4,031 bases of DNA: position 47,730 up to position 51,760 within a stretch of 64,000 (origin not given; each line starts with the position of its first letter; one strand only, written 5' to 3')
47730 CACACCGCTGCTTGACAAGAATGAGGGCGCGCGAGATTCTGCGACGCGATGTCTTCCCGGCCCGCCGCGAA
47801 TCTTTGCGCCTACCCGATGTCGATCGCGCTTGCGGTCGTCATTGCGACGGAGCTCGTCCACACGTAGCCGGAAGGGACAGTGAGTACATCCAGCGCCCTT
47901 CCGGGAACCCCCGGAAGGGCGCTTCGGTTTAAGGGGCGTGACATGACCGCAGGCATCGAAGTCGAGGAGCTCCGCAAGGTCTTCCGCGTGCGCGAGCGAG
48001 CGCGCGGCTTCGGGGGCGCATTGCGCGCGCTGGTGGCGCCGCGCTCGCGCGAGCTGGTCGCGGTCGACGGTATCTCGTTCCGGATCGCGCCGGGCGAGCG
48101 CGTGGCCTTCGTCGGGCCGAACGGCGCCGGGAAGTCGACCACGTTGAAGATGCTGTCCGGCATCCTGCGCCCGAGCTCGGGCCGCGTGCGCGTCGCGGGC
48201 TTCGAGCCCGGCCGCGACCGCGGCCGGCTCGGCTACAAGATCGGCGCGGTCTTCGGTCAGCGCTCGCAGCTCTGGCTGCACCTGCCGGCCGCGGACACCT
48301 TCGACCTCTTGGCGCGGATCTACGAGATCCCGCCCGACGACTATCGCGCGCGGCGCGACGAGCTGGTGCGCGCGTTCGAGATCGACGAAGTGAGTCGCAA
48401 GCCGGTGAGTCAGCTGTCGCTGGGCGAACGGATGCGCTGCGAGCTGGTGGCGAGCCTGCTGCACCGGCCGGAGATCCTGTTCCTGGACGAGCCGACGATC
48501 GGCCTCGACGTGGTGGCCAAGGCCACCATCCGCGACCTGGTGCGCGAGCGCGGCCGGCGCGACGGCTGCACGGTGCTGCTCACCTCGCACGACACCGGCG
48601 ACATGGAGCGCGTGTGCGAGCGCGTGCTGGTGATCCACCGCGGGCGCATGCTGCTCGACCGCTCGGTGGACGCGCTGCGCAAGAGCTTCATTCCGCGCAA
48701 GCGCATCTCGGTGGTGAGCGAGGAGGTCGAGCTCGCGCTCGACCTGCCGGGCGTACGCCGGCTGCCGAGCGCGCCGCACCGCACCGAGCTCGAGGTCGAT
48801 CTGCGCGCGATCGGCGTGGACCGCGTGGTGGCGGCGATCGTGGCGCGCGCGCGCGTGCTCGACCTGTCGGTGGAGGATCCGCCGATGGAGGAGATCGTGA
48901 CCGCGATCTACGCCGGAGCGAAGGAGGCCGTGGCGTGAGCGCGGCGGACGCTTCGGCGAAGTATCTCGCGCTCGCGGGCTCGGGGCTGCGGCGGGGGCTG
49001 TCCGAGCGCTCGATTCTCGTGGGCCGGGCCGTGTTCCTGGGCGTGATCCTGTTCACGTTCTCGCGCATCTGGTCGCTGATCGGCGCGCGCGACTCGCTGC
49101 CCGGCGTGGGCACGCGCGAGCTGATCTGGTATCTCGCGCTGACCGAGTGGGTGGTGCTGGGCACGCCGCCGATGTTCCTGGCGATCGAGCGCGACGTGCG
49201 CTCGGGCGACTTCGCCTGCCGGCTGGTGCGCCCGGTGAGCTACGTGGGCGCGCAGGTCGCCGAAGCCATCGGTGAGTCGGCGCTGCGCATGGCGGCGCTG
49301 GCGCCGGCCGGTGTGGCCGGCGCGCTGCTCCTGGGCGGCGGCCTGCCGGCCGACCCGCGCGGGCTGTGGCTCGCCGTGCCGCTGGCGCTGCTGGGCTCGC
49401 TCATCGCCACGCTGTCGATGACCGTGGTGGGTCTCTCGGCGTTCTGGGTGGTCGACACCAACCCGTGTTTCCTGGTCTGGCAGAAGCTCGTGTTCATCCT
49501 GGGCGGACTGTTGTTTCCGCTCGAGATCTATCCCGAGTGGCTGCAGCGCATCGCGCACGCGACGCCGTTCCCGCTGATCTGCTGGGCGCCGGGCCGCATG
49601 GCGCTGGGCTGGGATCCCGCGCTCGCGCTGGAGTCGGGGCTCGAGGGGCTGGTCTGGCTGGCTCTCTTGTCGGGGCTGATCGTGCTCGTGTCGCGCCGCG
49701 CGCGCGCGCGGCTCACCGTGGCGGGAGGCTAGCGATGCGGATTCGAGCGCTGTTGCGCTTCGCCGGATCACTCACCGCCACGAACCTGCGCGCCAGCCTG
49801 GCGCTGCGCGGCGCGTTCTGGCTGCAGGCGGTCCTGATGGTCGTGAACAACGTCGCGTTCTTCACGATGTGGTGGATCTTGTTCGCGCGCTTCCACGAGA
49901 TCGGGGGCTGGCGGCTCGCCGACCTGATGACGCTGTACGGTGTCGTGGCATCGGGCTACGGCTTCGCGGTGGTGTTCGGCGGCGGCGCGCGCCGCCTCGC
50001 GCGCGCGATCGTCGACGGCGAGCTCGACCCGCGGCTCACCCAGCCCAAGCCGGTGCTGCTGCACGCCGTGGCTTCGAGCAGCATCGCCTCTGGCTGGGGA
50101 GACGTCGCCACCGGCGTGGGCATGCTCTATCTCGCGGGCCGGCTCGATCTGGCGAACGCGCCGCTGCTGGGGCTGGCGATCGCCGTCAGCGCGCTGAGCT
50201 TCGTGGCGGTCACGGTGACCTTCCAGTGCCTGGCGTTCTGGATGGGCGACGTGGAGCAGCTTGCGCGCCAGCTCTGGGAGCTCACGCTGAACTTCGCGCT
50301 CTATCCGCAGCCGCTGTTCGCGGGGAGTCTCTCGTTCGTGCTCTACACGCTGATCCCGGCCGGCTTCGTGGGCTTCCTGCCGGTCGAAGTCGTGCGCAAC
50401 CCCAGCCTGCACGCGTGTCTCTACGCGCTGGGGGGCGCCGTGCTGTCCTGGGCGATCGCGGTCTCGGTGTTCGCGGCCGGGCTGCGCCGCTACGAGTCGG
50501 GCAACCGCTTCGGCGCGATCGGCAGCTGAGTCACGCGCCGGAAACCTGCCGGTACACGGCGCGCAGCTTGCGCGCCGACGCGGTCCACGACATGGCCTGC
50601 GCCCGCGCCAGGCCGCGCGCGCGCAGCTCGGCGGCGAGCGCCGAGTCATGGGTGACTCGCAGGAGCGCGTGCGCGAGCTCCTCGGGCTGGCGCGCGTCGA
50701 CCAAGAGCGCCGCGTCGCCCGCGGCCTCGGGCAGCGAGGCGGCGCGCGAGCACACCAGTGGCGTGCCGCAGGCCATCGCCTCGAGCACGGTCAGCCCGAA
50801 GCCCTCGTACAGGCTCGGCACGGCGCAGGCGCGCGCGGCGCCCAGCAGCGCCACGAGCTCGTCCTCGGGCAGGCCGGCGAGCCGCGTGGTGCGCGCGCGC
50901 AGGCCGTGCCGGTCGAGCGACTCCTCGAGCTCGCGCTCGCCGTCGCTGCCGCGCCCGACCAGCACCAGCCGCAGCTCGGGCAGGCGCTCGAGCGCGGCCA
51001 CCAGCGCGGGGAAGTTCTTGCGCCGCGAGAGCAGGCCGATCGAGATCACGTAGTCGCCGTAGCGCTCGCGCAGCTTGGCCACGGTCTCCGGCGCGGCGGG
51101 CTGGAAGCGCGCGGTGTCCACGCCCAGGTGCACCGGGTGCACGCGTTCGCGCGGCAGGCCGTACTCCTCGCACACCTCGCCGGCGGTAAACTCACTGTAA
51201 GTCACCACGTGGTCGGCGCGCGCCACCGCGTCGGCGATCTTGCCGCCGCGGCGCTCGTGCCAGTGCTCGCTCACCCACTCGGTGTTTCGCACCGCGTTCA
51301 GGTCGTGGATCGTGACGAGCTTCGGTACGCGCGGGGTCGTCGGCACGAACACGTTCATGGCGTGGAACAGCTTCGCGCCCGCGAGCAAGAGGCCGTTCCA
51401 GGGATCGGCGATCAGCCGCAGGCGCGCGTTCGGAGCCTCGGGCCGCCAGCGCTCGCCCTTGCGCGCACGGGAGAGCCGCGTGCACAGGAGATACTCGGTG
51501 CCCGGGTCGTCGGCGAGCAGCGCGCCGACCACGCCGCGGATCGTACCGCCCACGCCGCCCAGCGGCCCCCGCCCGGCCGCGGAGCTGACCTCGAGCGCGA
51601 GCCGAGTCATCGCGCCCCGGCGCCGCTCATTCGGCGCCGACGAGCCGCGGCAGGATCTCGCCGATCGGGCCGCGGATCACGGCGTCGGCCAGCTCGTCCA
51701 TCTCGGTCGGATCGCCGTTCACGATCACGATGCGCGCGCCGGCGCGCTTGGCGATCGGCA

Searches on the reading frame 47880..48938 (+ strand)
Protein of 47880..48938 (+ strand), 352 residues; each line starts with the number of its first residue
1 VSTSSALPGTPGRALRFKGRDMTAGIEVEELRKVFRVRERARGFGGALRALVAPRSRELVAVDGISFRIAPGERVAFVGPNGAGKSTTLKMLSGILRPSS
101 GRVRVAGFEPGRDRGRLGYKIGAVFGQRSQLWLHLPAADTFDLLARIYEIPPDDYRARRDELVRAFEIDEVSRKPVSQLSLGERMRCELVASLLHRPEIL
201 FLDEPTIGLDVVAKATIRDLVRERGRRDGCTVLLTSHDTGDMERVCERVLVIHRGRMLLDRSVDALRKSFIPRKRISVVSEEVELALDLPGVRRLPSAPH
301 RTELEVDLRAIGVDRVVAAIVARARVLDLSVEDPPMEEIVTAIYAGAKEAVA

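Call 3: search_protein_families(library=pfam, proteins=[window:47880-48938:+], max_evalue=0.01)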
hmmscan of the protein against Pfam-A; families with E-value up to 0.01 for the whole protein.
window:47880-48938:+ (352 aa): 4 families
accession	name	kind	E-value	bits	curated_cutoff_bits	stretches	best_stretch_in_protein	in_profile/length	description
PF00005.33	ABC_tran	-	2.2e-27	96.8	25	1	63-206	2-136/137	ABC transporter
PF13304.12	AAA_21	-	8.9e-14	52.7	27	2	138-239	180-300/304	AAA domain, putative AbiEii toxin, Type IV TA system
PF13732.12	DrrA1-3_C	-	0.0023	19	27.4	1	262-339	2-76/81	ATP-binding protein DrrA1-3-like, C-terminal domain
PF13555.12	AAA_29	-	0.0024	18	27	1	65-100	15-50/61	P-loop containing region of AAA domain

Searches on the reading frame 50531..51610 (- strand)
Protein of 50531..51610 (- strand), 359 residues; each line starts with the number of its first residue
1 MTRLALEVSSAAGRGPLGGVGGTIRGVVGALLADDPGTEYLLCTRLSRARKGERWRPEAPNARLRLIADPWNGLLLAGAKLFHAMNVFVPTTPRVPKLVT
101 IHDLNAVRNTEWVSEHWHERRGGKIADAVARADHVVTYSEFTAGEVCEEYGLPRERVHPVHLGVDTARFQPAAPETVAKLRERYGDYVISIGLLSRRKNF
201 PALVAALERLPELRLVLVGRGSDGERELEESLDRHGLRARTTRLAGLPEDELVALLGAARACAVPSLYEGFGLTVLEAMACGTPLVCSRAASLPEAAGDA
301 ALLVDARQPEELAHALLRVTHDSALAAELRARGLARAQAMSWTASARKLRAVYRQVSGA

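Call 3: search_protein_families(library=pfam, proteins=[window:50531-51610:-], max_evalue=0.01)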
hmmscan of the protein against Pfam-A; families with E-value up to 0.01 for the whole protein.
window:50531-51610:- (359 aa): 5 families
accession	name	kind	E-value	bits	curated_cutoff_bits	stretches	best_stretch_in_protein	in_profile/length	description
PF00534.26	Glycos_transf_1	-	3.1e-28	98.9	26.4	1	186-332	16-168/172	Glycosyl transferases group 1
PF13692.12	Glyco_trans_1_4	-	8.6e-26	91.3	27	1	187-322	3-142/142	Glycosyl transferases group 1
PF20706.3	GT4-conflict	-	1.3e-10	41.2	26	1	126-331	141-348/385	Family 4 Glycosyltransferase in conflict systems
PF13524.12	Glyco_trans_1_2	-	2e-10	41.2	25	1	202-345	4-136/144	Glycosyl transferase-like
PF13439.12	Glyco_transf_4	-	2.4e-10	41.1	28.5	1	81-168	75-170/170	Glycosyltransferase Family 4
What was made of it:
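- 50531..51610 (-): GT4-family glycosyltransferase, second gene of the Sir2-GT4 transcription unit. Pfam Glycos_transf_1 3.1e-28 (call 3).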

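Call 39: search_protein_families(library=padloc, proteins=[window:50531-51610:-], max_evalue=0.001)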
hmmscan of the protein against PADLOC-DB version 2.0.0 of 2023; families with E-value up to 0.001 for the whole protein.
window:50531-51610:- (359 aa): 0 families
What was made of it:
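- On Sir2-containing anti-phage defence systems (Thoeris, DSR, SIR2-HerA, pAgo-associated): SET and GT4 give nothing (call 39).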
